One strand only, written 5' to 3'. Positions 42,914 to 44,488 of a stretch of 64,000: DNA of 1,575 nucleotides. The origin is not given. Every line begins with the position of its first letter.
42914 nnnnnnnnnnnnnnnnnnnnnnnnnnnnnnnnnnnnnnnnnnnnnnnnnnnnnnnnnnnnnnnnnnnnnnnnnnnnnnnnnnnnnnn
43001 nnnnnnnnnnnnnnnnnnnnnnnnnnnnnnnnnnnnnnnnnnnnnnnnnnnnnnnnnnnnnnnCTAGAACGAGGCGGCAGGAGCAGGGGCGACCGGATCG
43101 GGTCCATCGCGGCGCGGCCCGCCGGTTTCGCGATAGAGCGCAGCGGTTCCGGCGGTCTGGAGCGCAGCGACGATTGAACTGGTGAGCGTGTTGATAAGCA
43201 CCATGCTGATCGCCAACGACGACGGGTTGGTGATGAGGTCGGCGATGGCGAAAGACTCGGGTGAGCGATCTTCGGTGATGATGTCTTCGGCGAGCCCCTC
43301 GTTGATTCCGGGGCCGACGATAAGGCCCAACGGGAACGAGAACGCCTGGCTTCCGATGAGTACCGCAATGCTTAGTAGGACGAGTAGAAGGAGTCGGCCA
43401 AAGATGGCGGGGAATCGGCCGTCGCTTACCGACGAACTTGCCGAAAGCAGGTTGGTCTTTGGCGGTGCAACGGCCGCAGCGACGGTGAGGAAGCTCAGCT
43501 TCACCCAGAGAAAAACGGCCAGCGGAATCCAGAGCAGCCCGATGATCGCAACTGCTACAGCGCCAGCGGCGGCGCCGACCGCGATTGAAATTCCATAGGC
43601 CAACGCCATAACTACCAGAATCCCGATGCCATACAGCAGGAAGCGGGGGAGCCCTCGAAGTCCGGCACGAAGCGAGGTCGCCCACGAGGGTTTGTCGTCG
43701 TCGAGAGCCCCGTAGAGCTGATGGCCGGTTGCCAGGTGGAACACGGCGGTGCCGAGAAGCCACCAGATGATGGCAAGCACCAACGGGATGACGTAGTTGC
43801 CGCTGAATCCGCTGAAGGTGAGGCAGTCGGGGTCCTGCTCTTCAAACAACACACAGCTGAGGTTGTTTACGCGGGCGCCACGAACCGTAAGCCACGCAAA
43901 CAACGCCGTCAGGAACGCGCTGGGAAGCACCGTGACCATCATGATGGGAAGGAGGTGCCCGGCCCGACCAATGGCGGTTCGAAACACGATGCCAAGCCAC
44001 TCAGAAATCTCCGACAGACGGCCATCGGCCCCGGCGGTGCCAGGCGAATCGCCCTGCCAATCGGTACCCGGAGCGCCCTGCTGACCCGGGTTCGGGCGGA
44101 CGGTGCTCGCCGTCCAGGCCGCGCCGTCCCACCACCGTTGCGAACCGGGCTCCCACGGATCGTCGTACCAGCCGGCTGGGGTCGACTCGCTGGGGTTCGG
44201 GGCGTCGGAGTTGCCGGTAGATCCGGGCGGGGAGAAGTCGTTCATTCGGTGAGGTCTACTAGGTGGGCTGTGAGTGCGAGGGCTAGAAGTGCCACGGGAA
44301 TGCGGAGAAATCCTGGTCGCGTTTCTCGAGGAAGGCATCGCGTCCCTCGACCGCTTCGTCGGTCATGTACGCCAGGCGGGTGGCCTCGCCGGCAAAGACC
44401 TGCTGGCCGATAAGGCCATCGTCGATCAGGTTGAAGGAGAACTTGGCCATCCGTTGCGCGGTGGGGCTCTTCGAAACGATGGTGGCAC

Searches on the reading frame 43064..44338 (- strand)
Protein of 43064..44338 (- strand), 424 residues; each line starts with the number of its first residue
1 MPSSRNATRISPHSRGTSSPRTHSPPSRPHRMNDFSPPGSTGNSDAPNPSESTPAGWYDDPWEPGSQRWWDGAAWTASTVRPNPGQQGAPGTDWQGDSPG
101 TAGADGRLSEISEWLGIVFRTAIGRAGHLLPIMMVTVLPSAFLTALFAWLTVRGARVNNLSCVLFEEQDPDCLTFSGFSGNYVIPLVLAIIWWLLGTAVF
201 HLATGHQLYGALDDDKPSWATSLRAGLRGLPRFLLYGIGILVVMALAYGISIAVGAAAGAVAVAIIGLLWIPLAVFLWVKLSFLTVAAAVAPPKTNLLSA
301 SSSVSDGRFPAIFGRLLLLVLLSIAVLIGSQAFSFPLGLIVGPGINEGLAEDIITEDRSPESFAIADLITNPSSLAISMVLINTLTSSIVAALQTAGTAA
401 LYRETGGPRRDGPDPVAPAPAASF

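Call 52: search_protein_families(library=pfam, proteins=[window:43064-44338:-], max_evalue=0.001)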
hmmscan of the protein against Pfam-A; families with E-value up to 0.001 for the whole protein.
window:43064-44338:- (424 aa): 1 family
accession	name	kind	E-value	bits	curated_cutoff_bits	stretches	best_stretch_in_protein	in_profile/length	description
PF10708.14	DUF2510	-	1.5e-08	34.7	24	1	55-86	1-33/35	Protein of unknown function (DUF2510)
